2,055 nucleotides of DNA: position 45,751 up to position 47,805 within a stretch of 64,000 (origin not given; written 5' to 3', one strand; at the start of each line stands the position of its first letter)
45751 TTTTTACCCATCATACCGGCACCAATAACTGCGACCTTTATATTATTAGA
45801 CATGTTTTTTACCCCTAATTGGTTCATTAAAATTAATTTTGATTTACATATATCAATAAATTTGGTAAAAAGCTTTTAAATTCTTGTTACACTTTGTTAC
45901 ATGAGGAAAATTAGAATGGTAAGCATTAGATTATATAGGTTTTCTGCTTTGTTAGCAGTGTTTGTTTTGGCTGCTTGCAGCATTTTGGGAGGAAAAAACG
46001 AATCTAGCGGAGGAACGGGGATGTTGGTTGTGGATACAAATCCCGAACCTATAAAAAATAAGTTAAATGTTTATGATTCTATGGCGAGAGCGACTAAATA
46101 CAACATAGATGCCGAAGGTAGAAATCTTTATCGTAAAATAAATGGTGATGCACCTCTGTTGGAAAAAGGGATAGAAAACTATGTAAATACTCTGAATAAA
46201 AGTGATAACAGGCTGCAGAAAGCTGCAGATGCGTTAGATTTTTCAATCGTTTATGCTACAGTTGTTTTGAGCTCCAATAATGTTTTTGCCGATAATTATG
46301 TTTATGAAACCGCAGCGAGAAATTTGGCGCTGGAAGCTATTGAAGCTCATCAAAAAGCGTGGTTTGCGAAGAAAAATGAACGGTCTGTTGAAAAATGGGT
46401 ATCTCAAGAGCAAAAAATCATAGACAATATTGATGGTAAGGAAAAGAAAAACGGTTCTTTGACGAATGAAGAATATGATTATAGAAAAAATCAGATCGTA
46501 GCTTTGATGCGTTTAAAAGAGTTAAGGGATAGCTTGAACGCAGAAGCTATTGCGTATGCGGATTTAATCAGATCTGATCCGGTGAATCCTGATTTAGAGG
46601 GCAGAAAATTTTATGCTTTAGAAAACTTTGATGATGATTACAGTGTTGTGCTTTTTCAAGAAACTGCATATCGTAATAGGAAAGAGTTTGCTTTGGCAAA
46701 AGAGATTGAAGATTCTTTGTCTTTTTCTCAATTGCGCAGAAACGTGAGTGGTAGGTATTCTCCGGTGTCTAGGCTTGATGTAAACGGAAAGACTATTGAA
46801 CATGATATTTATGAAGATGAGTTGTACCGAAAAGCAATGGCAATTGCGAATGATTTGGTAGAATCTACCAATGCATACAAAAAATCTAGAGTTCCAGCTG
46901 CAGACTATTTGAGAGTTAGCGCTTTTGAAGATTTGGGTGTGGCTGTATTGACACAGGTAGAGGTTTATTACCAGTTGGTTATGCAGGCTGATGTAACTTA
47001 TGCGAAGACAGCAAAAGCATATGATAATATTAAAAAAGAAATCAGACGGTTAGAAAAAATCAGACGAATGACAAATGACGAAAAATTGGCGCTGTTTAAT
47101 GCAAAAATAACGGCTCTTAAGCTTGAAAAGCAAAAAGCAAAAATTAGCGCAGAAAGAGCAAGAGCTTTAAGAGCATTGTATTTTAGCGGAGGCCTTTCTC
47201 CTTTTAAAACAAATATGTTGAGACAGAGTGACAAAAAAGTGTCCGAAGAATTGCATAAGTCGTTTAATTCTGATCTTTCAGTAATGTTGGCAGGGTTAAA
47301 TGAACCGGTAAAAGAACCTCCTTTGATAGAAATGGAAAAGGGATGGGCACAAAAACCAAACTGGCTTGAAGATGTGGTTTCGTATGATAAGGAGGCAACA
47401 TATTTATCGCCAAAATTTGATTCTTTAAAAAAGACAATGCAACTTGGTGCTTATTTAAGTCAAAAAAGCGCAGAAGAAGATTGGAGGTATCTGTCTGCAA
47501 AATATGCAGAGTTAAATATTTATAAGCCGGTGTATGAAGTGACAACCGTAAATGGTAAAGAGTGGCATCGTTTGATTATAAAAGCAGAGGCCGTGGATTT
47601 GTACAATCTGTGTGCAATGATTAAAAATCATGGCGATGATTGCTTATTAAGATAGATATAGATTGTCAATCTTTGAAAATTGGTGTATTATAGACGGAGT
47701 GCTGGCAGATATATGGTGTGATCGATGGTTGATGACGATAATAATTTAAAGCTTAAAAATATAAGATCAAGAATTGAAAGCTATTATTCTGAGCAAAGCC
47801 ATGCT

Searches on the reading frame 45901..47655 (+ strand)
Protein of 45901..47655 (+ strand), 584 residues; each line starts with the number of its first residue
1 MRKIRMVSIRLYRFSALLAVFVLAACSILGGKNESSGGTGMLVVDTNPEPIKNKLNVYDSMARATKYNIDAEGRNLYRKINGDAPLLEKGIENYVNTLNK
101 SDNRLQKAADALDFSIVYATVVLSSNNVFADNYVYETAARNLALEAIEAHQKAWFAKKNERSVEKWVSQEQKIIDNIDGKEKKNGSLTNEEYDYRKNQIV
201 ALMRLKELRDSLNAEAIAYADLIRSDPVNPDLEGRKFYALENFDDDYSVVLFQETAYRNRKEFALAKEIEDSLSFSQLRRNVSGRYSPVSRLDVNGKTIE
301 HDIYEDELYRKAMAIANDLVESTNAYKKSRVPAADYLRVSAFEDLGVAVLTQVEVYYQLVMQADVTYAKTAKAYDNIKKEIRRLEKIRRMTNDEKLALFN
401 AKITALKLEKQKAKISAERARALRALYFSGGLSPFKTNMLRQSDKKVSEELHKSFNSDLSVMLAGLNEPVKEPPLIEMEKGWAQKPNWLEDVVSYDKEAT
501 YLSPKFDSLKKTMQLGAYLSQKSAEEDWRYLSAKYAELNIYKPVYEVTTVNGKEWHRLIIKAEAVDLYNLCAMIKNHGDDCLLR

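Call 3: search_protein_families(library=pfam, proteins=[window:45901-47655:+], max_evalue=0.01)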
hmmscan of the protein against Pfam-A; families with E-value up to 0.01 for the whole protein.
window:45901-47655:+ (584 aa): 1 family
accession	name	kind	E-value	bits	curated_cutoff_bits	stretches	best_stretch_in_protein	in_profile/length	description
PF05036.18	SPOR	-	0.0048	17.6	21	0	512-560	6-48/76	SPOR domain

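Call 4: search_protein_families(library=ncbifam, proteins=[window:45901-47655:+], max_evalue=0.01)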
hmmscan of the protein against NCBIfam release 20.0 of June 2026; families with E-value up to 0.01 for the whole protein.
window:45901-47655:+ (584 aa): 0 families

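Call 18: find_homologous_proteins(query=window:45901-47655:+)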
Query window:45901-47655:+ (584 aa): 24 proteins with E <= 0.001 among 8000 candidates.
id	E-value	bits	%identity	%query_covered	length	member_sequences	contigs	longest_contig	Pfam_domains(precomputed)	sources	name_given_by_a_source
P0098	0.0e+0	1267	100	99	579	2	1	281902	-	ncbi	-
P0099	3.4e-298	1008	80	99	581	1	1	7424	PF05036.19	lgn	-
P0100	2.1e-213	728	100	57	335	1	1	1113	-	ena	-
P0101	6.4e-156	538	71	61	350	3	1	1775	-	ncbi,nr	ncbi:MAG: hypothetical protein IKL33_02810, partial [Alphaproteobacteria bacterium]|nr:hypothetical 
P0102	1.9e-155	537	46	99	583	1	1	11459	-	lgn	-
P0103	7.1e-155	535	45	99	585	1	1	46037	PF05036.19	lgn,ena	-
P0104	5.3e-154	532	45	99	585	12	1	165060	PF05036.19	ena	-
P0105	4.5e-153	529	46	99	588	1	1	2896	-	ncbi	-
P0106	3.8e-151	522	46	98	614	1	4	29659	-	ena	-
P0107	1.3e-149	517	45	100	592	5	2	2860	-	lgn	-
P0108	1.3e-147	511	44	99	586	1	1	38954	PF05036.19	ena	-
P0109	3.0e-147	510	45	99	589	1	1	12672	PF05036.19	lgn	-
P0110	8.6e-147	508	44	99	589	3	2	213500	-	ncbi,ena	-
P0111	2.3e-144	500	44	99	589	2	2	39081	-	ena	-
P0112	1.4e-142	494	45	98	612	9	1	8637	-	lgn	-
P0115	4.2e-132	460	44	93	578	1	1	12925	PF05036.19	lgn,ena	-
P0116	8.2e-130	452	41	99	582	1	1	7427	PF05036.19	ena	-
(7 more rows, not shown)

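Call 25: search_protein_families(library=padloc, proteins=[window:45901-47655:+], max_evalue=0.01)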
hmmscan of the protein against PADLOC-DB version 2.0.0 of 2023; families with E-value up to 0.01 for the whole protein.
window:45901-47655:+ (584 aa): 0 families

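Call 49: predict_structure(alignment_id=A4)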
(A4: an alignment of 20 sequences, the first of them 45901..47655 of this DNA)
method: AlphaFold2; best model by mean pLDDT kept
length: 584 residues; sequences in the alignment: 20
mean_pLDDT: 77.6   pTM: 0.68
mean pLDDT of the five models: 77.6, 75.8, 75.0, 74.2, 71.0
residues with pLDDT >= 90: 215; 70-90: 215; 50-70: 66; < 50: 88
segments of 3 or more residues with pLDDT < 50: 1-40, 238-241, 292-298, 465-487, 489-502
pLDDT, mean of each block of 10 residues (from residue 1): 40 44 34 28 66 88 91 88 63 67 85 93 86 92 93 90 93 94 92 94 94 92 84 60 66 85 75 68 77 47 82 94 89 83 93 93 88 96 94 94 95 90 90 85 88 73 45 27 39 43 63 85 85 89 85 79 89 76 79
secondary structure, 60 per line:
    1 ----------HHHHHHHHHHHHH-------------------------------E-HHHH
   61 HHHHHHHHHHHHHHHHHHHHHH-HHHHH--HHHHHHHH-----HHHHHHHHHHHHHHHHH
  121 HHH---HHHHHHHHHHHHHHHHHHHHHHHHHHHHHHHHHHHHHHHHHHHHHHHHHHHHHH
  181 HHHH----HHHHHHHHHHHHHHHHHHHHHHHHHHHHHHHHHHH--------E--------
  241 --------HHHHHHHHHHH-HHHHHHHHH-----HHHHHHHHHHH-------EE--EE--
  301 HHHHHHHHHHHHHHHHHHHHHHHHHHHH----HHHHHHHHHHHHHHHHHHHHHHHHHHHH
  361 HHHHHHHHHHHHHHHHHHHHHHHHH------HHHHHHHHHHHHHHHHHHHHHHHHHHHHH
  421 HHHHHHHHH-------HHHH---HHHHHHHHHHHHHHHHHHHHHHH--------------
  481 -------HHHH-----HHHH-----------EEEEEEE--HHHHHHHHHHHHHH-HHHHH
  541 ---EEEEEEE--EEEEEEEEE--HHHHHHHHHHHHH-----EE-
elements in order: H11-23 H57-82 H84-88 H91-98 H104-123 H127-184 H189-223 H249-259 H261-269 H275-285 H301-328 H333-385 H392-429 H437-440 H444-466 H488-491 H497-500 E512-518 H521-534 H536-540 E544-550 E553-561 H564-576
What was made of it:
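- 45901..47655 (+): Lipoprotein, 584 aa as the longest ORF. The conserved start is Met6 at 45916, giving 579 aa, and the lipobox Cys is at aa 26. It is a divergent TolC/NodT-type outer-membrane-factor helical body (aa ~55-466) with a C-terminal SPOR domain (aa ~512-584; 47434-47652). AF2 model pLDDT 77.6 (call 49).
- On Outer membrane factor (TolC/NodT): The model shows only one short, low-confidence hairpin (aa ~286-300) (call 49).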

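Call 51: fold_search(model_id=the predicted structure, library=pdb)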
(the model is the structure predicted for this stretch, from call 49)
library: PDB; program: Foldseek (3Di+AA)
matches with E <= 10: 721; with E <= 0.001: 0
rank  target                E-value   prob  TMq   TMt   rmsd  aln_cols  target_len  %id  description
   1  9a2x_MODEL_1_A        1.5e-03  1.00  0.35  0.41  29.6       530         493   12  Model of E. coli TolC by in-cell photo-crosslinking MS and deep learning (released 2023-02-24)
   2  1wp1_B                2.5e-03  0.99  0.25  0.33  21.5       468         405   10  Crystal structure of the drug-discharge outer membrane protein, OprM (released 2004-11-02)
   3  4k34_A                2.8e-03  1.00  0.29  0.40  14.1       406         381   10  Crystal structures of CusC review conformational changes accompanying folding and transmembrane channel formation (released 2013-10-16)
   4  9tg4_A                3.3e-03  1.00  0.34  0.44  21.8       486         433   10  Structure of the YbjP lipoprotein bound to the AcrABZ-TolC efflux pump (released 2026-04-08)
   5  3d5k_A                4.0e-03  1.00  0.24  0.29  19.3       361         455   11  Crystal structure of the OprM channel in a non-symmetrical space group (released 2009-06-02)
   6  3pik                  4.4e-03  1.00  0.28  0.36  21.9       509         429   10  Outer membrane protein CusC (released 2011-02-02)
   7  6zre_A                4.8e-03  0.93  0.17  0.21  20.6       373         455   10  Deciphering the role of the channel constrictions in the opening mechanism of MexAB-OprM efflux pump from Pseudomonas  (released 2021-07-28)
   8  4k7k_B                5.5e-03  0.99  0.25  0.36  16.0       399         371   10  Crystal structures of CusC review conformational changes accompanying folding and transmembrane channel formation (released 2013-10-16)
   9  6zre_B                5.7e-03  0.92  0.17  0.20  20.5       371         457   10  Deciphering the role of the channel constrictions in the opening mechanism of MexAB-OprM efflux pump from Pseudomonas  (released 2021-07-28)
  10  9rmm_C                6.0e-03  1.00  0.31  0.38  21.0       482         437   10  Crystal structure of outer membrane SilC (released 2025-07-23)
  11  6u94                  6.0e-03  1.00  0.27  0.37  13.9       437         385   12  Structure of RND efflux system, outer membrane lipoprotein, NodT family from Burkholderia mallei ATCC 23344 (released 2019-10-02)
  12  9j3d_A                6.5e-03  1.00  0.33  0.46  21.9       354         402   12  Cryo-EM structure of TMexCD1-TOprJ1 (released 2025-08-13)
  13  5azs_C                6.8e-03  1.00  0.31  0.38  20.6       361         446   14  Crystal structure of a membrane protein from Pseudomonas aeruginosa (released 2016-06-08)
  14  4mt4_A                6.8e-03  1.00  0.30  0.36  21.6       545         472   11  Crystal structure of the Campylobacter jejuni CmeC outer membrane channel (released 2014-09-24)
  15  7akz_A                7.5e-03  1.00  0.23  0.29  19.4       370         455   10  Deciphering the role of the channel constrictions in the opening mechanism of MexAB-OprM efflux pump from Pseudomonas  (released 2022-04-13)
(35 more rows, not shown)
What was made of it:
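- On SPOR domain (PF05036), for the lipoprotein C-terminus: However, several orthologues carry PF05036 (call 18), the model has the fold (aa 512-576, call 49), and Foldseek matches the RlpA SPOR with TM 0.68 (call 51).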
